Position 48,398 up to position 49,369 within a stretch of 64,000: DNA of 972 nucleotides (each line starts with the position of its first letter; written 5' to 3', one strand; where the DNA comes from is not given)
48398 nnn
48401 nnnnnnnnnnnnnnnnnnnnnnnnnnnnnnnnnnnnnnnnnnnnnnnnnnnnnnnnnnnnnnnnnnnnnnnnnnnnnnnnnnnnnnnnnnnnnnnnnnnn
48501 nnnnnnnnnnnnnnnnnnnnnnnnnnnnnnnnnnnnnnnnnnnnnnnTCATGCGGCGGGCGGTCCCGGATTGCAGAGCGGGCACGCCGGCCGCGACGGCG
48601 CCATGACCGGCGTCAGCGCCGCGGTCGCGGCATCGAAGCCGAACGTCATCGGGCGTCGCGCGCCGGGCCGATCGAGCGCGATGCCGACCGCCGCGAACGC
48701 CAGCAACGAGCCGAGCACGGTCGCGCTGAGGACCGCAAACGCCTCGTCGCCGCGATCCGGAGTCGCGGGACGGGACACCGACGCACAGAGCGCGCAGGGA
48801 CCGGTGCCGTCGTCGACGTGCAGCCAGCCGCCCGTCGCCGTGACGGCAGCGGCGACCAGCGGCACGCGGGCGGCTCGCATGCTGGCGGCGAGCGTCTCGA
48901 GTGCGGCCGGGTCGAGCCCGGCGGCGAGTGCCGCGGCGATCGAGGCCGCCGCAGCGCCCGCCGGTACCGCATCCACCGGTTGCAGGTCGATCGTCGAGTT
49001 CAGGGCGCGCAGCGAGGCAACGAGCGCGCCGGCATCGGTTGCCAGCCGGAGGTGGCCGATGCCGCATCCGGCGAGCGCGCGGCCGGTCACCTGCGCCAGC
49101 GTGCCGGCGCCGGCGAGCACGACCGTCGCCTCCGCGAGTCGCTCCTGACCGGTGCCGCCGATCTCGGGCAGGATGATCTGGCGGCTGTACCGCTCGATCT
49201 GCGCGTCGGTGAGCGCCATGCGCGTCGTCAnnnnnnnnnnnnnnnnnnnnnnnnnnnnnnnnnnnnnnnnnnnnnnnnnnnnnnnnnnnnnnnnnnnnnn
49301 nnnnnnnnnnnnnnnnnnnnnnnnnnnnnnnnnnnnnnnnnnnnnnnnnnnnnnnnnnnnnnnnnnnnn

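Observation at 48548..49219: Complementary degeneration of two E1-like proteins suggests a heterodimeric bacterial E1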

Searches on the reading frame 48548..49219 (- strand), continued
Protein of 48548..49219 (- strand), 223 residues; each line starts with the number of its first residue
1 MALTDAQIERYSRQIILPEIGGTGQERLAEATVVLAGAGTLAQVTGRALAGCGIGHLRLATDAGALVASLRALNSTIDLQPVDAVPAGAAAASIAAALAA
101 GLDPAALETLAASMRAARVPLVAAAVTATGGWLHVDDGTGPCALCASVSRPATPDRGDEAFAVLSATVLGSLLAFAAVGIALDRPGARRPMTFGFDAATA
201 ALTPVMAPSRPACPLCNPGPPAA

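Call 69: find_homologous_proteins(query=P0072, max_evalue=1e-10)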
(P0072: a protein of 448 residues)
Query P0072 (448 aa): 7999 proteins with E <= 1e-10 among 8000 candidates; the best 120 are listed.
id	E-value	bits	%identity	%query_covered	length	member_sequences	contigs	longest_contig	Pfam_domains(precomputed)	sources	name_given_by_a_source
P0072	1.2e-297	1005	100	100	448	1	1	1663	PF13241.13,PF00899.28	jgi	jgi:molybdopterin/thiamine biosynthesis adenylyltransferase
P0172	4.0e-262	888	89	100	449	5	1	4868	PF00899.28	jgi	-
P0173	6.1e-159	548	96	56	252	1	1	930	PF00899.28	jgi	jgi:adenylyltransferase/sulfurtransferase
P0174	1.3e-64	237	49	48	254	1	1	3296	PF00899.28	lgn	-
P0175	2.5e-63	233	47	52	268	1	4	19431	PF00899.28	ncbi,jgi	jgi:adenylyltransferase/sulfurtransferase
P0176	7.3e-63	231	46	51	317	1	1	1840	PF02597.27,PF00899.28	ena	-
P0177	1.2e-62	230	46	52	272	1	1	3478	PF00899.28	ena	-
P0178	2.9e-62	229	50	50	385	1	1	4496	PF00899.28,PF00581.26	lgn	-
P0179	7.4e-62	228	47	51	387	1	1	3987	PF00899.28,PF00581.26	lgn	-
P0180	1.0e-61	227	48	51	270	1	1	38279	PF00899.28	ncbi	ncbi:MAG: thiazole biosynthesis adenylyltransferase ThiF [Bacillota bacterium]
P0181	1.9e-61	226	46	52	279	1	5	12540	PF00899.28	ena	-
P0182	2.5e-61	226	46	52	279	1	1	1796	PF00899.28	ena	-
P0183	3.2e-61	226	44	52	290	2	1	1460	PF00899.28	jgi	jgi:molybdopterin/thiamine biosynthesis adenylyltransferase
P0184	3.6e-61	225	46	56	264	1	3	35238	PF00899.28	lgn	-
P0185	5.1e-61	225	46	52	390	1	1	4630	PF00899.28,PF00581.26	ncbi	-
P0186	5.6e-61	225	49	50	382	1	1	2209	PF00899.28,PF00581.26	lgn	-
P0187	7.5e-61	224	46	51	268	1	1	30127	PF00899.28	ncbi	-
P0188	8.0e-61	224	48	51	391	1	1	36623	PF00899.28,PF00581.26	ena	-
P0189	8.3e-61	224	51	51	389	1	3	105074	PF00899.28,PF00581.26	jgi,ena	-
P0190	8.3e-61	224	51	51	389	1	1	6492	PF00899.28,PF00581.26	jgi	jgi:molybdopterin/thiamine biosynthesis adenylyltransferase/rhodanese-related sulfurtransferase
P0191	9.2e-61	224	45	51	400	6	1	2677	PF00899.28,PF00581.26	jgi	jgi:molybdopterin/thiamine biosynthesis adenylyltransferase/rhodanese-related sulfurtransferase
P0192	9.7e-61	224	50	51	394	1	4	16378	PF00899.28,PF00581.26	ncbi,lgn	-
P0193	9.9e-61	224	48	50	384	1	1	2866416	PF00899.28,PF00581.26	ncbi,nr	ncbi:MAG: molybdopterin-synthase adenylyltransferase MoeB [Gemmatimonadota bacterium]|nr:MAG: molybd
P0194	1.0e-60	224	49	51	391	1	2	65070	PF00899.28,PF00581.26,PF03435.25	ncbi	-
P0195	1.1e-60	224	49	50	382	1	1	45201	PF00899.28,PF00581.26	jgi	jgi:adenylyltransferase/sulfurtransferase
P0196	1.2e-60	224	46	51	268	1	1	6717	PF00899.28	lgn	-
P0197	1.2e-60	224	48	50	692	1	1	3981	PF00899.28,PF00581.26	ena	-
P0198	1.4e-60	224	45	51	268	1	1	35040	PF00899.28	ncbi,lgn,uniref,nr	ncbi:MAG: molybdopterin-synthase adenylyltransferase MoeB [Thermanaeromonas sp.]|uniref:HesA/MoeB/Th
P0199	1.4e-60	224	44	52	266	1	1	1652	PF00899.28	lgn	-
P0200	1.4e-60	224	45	51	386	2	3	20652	PF00899.28,PF00581.26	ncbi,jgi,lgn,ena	-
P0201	1.5e-60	223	43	52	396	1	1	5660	PF00899.28,PF00581.26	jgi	jgi:sulfur-carrier protein adenylyltransferase/sulfurtransferase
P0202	1.5e-60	223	50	50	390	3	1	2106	PF00899.28,PF00581.26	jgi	jgi:sulfur-carrier protein adenylyltransferase/sulfurtransferase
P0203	1.5e-60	223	48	51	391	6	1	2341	PF00899.28,PF00581.26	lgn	-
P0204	1.7e-60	223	51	48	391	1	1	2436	PF00899.28,PF00581.26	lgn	-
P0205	2.1e-60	223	48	50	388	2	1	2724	PF00899.28,PF00581.26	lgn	-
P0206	2.3e-60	223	49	50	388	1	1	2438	PF00899.28,PF00581.26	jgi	jgi:sulfur-carrier protein adenylyltransferase/sulfurtransferase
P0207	2.3e-60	223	51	51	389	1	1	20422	PF00899.28,PF00581.26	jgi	-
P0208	2.3e-60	223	43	52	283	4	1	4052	PF00899.28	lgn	-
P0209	2.7e-60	223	42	52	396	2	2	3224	PF00899.28,PF00581.26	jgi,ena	-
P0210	2.8e-60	223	45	52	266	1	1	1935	PF00899.28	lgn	-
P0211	2.9e-60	222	48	52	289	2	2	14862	PF00899.28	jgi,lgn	-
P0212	3.0e-60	222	50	51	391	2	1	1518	PF00899.28,PF00581.26,PF03435.25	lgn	-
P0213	3.1e-60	222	51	51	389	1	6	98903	PF00899.28,PF00581.26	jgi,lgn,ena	-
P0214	3.1e-60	222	51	51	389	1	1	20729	PF00899.28,PF00581.26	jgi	-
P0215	3.1e-60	222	46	52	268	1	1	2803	PF00899.28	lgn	-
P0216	3.4e-60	222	45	51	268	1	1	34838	PF00899.28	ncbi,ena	-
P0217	3.4e-60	222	45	52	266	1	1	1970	PF00899.28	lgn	-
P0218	3.5e-60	222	43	52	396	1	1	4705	PF00899.28,PF00581.26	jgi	-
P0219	3.5e-60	222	46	52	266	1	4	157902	PF00899.28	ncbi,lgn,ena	-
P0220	3.6e-60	222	44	56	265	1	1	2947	PF00899.28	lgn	-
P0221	3.6e-60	222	48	50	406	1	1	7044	PF00899.28,PF00581.26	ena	-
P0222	3.7e-60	222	47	50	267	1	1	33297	PF00899.28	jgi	-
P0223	3.8e-60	222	45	52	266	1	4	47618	PF00899.28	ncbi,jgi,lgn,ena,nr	ncbi:MAG: molybdopterin-synthase adenylyltransferase MoeB [Nitrospirae bacterium]|nr:molybdopterin-s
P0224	3.8e-60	222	44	52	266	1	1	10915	PF00899.28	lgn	-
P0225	4.0e-60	222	50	51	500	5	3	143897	PF02597.27,PF00899.28,PF00581.26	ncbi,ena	ncbi:MAG: ubiquitin-like small modifier protein 1 [Thermaerobacter sp.]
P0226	4.4e-60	222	45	51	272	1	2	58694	PF00899.28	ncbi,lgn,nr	ncbi:MAG: molybdopterin-synthase adenylyltransferase MoeB [Actinobacteria bacterium]|nr:molybdopteri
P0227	4.5e-60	222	48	48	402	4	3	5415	PF00899.28,PF00581.26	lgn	-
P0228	4.6e-60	222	45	51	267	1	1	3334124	PF00899.28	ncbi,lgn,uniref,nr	ncbi:adenylyltransferase and sulfurtransferase [Thermanaeromonas toyohensis ToBE]|uniref:Adenylyltra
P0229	4.7e-60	222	43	52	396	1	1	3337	PF00899.28,PF00581.26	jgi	jgi:molybdopterin/thiamine biosynthesis adenylyltransferase/rhodanese-related sulfurtransferase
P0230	4.7e-60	222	50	51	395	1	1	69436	PF00899.28,PF00581.26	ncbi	-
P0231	4.8e-60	222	45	52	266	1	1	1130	PF00899.28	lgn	-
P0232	4.9e-60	222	46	51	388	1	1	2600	PF00899.28,PF00581.26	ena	-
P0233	5.0e-60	222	45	52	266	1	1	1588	PF00899.28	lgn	-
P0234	5.0e-60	222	45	52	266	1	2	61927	PF00899.28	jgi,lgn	jgi:adenylyltransferase/sulfurtransferase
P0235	5.0e-60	222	48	48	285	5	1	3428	PF00899.28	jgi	jgi:thiazole biosynthesis adenylyltransferase ThiF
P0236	5.1e-60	222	45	52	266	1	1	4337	PF00899.28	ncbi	-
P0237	5.2e-60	222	45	51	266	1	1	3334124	PF00899.28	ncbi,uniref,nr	ncbi:HesA/MoeB/ThiF family protein [Thermanaeromonas toyohensis]|uniref:HesA/MoeB/ThiF family protei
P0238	5.2e-60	222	44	45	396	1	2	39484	PF00899.28,PF00581.26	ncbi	-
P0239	5.3e-60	222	45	50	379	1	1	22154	PF00899.28,PF00581.26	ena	-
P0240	5.5e-60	222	46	50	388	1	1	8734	PF00899.28,PF00581.26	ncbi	-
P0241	5.6e-60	222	47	49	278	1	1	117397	PF00899.28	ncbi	ncbi:MAG: molybdopterin-synthase adenylyltransferase MoeB [Desulfobulbaceae bacterium]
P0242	5.7e-60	222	48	50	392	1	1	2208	PF00899.28,PF00581.26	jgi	-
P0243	6.1e-60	221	46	50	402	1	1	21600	PF00899.28,PF00581.26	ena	-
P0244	6.4e-60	221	47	52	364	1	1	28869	PF02597.27,PF00899.28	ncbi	-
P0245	6.5e-60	221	48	50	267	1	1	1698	PF00899.28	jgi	jgi:adenylyltransferase/sulfurtransferase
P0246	6.6e-60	221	45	52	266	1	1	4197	PF00899.28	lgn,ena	-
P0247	6.7e-60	221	50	50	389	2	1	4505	PF00899.28,PF00581.26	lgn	-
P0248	6.8e-60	221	45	51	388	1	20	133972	PF00899.28,PF00581.26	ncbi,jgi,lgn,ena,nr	ncbi:MAG TPA: molybdopterin-synthase adenylyltransferase MoeB [Chloroflexota bacterium]|nr:molybdopt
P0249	6.8e-60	221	45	52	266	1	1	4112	PF00899.28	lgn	-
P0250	6.9e-60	221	45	51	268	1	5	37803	PF00899.28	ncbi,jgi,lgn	jgi:adenylyltransferase/sulfurtransferase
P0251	6.9e-60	221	49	51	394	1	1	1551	PF00899.28,PF00581.26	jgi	jgi:adenylyltransferase/sulfurtransferase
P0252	7.1e-60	221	49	49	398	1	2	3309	PF00899.28,PF00581.26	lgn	-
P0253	7.3e-60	221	45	52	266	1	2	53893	PF00899.28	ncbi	-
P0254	7.6e-60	221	46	50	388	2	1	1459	PF00899.28,PF00581.26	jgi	jgi:adenylyltransferase/sulfurtransferase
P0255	8.4e-60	221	46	52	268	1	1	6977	PF00899.28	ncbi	-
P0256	9.1e-60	221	47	51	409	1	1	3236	PF00899.28,PF00581.26,PF03435.25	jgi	jgi:adenylyltransferase/sulfurtransferase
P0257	9.6e-60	221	44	51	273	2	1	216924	PF00899.28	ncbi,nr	ncbi:adenylyltransferase [Clostridiales bacterium PH28_bin88]|nr:adenylyltransferase [Clostridiales 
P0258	9.7e-60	221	48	51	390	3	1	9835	PF00899.28,PF00581.26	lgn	-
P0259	1.0e-59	221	44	51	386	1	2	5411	PF00899.28,PF00581.26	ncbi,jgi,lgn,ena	-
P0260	1.1e-59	221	50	47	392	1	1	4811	PF00899.28,PF00581.26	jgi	jgi:molybdopterin/thiamine biosynthesis adenylyltransferase/rhodanese-related sulfurtransferase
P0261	1.1e-59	221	46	51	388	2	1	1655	PF00899.28,PF00581.26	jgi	jgi:molybdopterin/thiamine biosynthesis adenylyltransferase/rhodanese-related sulfurtransferase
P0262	1.1e-59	221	48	51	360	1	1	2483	PF00899.28,PF00581.26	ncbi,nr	ncbi:MAG TPA: molybdopterin-synthase adenylyltransferase MoeB, partial [bacterium]|nr:molybdopterin-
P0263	1.1e-59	221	48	51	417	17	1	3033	PF00899.28,PF00581.26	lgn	-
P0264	1.1e-59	221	45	50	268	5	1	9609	PF00899.28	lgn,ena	-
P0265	1.2e-59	220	47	51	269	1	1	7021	PF00899.28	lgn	-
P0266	1.3e-59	220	45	51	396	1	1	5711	PF00899.28,PF00581.26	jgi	jgi:sulfur-carrier protein adenylyltransferase/sulfurtransferase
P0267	1.3e-59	220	45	52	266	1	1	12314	PF00899.28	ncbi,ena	-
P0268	1.3e-59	220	45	52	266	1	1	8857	PF00899.28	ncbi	-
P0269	1.3e-59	220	46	52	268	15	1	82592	PF00899.28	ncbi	-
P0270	1.3e-59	220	46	52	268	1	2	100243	PF00899.28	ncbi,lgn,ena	-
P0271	1.3e-59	220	45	52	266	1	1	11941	PF00899.28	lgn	-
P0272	1.4e-59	220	45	57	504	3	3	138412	PF00899.28,PF00581.26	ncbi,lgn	-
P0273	1.4e-59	220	44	45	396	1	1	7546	PF00899.28,PF00581.26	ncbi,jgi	-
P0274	1.4e-59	220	42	52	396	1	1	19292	PF00899.28,PF00581.26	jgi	jgi:molybdopterin/thiamine biosynthesis adenylyltransferase/rhodanese-related sulfurtransferase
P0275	1.4e-59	220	48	50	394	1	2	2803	PF00899.28,PF00581.26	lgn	-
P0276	1.4e-59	220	45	52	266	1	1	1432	PF00899.28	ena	-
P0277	1.5e-59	220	50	51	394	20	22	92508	PF00899.28,PF00581.26,PF03435.25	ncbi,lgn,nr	ncbi:MAG: molybdopterin-synthase adenylyltransferase MoeB [Armatimonadota bacterium]|nr:molybdopteri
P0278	1.6e-59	220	50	48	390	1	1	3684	PF00899.28,PF00581.26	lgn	-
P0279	1.6e-59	220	46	52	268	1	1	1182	PF00899.28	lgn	-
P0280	1.6e-59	220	46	48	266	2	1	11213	PF00899.28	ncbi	ncbi:molybdopterin-synthase adenylyltransferase MoeB [Moorellaceae bacterium AZ2]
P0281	1.7e-59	220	45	52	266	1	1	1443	PF00899.28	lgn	-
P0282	1.7e-59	220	39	71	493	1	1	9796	PF02597.27,PF00899.28,PF00581.26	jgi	jgi:sulfur-carrier protein adenylyltransferase/sulfurtransferase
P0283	1.7e-59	220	44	52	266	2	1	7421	PF00899.28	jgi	-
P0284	1.8e-59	220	47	50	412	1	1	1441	PF00899.28,PF00581.26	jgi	jgi:molybdopterin/thiamine biosynthesis adenylyltransferase/rhodanese-related sulfurtransferase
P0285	1.9e-59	220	45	50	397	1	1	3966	PF00899.28,PF00581.26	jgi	jgi:molybdopterin/thiamine biosynthesis adenylyltransferase/rhodanese-related sulfurtransferase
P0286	1.9e-59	220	48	51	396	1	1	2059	PF00899.28,PF00581.26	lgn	-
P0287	1.9e-59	220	45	52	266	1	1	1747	PF00899.28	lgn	-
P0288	2.0e-59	220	-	-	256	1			PF00899.28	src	-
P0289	2.0e-59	220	49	48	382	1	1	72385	PF00899.28,PF00581.26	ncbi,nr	ncbi:MAG: molybdopterin-synthase adenylyltransferase MoeB [Acidobacteria bacterium]|nr:molybdopterin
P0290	2.2e-59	220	45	51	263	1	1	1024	PF00899.28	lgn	-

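Call 71: find_encoding_contigs(protein=P0172, flank=5000, max_places=3)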
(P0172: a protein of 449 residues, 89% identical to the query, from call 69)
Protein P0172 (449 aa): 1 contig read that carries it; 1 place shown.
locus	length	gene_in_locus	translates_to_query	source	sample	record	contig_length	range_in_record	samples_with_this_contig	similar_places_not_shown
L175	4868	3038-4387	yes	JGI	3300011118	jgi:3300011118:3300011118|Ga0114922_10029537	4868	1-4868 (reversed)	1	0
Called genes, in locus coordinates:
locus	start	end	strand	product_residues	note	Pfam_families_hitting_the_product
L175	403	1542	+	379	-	PF04015:DUF362, PF12838:Fer4_7 (faint), PF00037:Fer4 (faint), PF12797:Fer4_2 (faint), PF13187:Fer4_9 (faint), PF13237:Fer4_10 (weak)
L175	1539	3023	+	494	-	PF00672:HAMP (weak), PF00512:HisKA, PF02518:HATPase_c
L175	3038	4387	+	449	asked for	PF00899:ThiF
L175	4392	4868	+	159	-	?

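Call 73: search_protein_families(library=pfam, proteins=[P0172, P0072, L175:4392-4868:+], max_evalue=0.01)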
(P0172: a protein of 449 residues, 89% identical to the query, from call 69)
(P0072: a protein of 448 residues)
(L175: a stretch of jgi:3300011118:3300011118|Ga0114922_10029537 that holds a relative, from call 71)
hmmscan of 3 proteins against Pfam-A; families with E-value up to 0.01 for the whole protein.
P0172 (449 aa): 4 families
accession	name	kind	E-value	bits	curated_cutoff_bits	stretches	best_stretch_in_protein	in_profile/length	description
PF00899.27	ThiF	-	3.8e-82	275.4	28.1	2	218-439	10-237/238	ThiF family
PF16251.10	bCoV_NAB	-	0.0034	18.3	25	1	318-377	70-128/129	Betacoronavirus nucleic acid-binding (NAB)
PF01488.26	Shikimate_DH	-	0.0042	17.6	24.3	0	224-272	8-56/138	Shikimate / quinate 5-dehydrogenase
PF13241.12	NAD_binding_7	-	0.005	17.8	22.1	0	225-344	4-87/104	Putative NAD(P)-binding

P0072 (448 aa): 5 families
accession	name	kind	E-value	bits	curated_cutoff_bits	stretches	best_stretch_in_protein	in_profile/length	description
PF00899.27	ThiF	-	2.9e-86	288.9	28.1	3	216-438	9-237/238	ThiF family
PF13241.12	NAD_binding_7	-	1.7e-05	25.7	22.1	0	224-343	4-87/104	Putative NAD(P)-binding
PF01488.26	Shikimate_DH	-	4.7e-05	23.9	24.3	0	223-268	8-53/138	Shikimate / quinate 5-dehydrogenase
PF02558.23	ApbA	-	0.0014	18.7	22.2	1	231-336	2-85/150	Ketopantoate reductase PanE/ApbA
PF16251.10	bCoV_NAB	-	0.0024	18.9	25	1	319-376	72-128/129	Betacoronavirus nucleic acid-binding (NAB)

L175:4392-4868:+ (159 aa): 3 families
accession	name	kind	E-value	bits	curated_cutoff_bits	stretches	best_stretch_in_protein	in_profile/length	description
PF02568.20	ThiI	-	3.7e-11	43.4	20.5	1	6-151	5-144/197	Thiamine biosynthesis protein (ThiI)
PF03054.22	tRNA_Me_trans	-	1.7e-08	34.8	20.6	1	8-97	4-101/202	tRNA methyl transferase HUP domain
PF06508.19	QueC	-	0.001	19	22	1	6-66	1-55/210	Queuosine biosynthesis protein QueC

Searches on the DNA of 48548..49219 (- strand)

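Call 47: search_rna_families(sources=[L001, L002, L010, L017, L018, L035, L106, L095, L109], threshold=gathering)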
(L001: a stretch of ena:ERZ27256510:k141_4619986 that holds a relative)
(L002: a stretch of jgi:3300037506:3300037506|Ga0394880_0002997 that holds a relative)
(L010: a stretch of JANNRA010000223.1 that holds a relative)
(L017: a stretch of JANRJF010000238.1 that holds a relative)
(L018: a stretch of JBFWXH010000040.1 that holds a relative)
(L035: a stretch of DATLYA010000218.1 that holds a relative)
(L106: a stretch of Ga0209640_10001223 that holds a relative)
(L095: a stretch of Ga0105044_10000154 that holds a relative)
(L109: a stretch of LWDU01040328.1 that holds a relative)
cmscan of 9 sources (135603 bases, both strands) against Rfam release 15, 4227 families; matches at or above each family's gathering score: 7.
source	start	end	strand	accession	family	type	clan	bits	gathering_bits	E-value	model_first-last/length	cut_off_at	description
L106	3670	3780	+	RF00162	SAM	Cis-reg; riboswitch;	CL00012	82.8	44.4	1.1e-17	1-108/108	no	SAM riboswitch aptamer (S box leader)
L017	1702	1823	+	RF00162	SAM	Cis-reg; riboswitch;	CL00012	81.8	44.4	2e-17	1-108/108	no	SAM riboswitch aptamer (S box leader)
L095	6066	6179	+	RF00162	SAM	Cis-reg; riboswitch;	CL00012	80.3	44.4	5.7e-17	1-108/108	no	SAM riboswitch aptamer (S box leader)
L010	4223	4336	+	RF00162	SAM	Cis-reg; riboswitch;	CL00012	79.8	44.4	7.8e-17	1-108/108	no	SAM riboswitch aptamer (S box leader)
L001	4176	4299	+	RF00162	SAM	Cis-reg; riboswitch;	CL00012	78.4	44.4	2.1e-16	1-108/108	no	SAM riboswitch aptamer (S box leader)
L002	4442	4552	+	RF00162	SAM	Cis-reg; riboswitch;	CL00012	76.6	44.4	6.7e-16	1-108/108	no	SAM riboswitch aptamer (S box leader)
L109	6059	6178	+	RF00162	SAM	Cis-reg; riboswitch;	CL00012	66.7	44.4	5e-13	1-108/108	no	SAM riboswitch aptamer (S box leader)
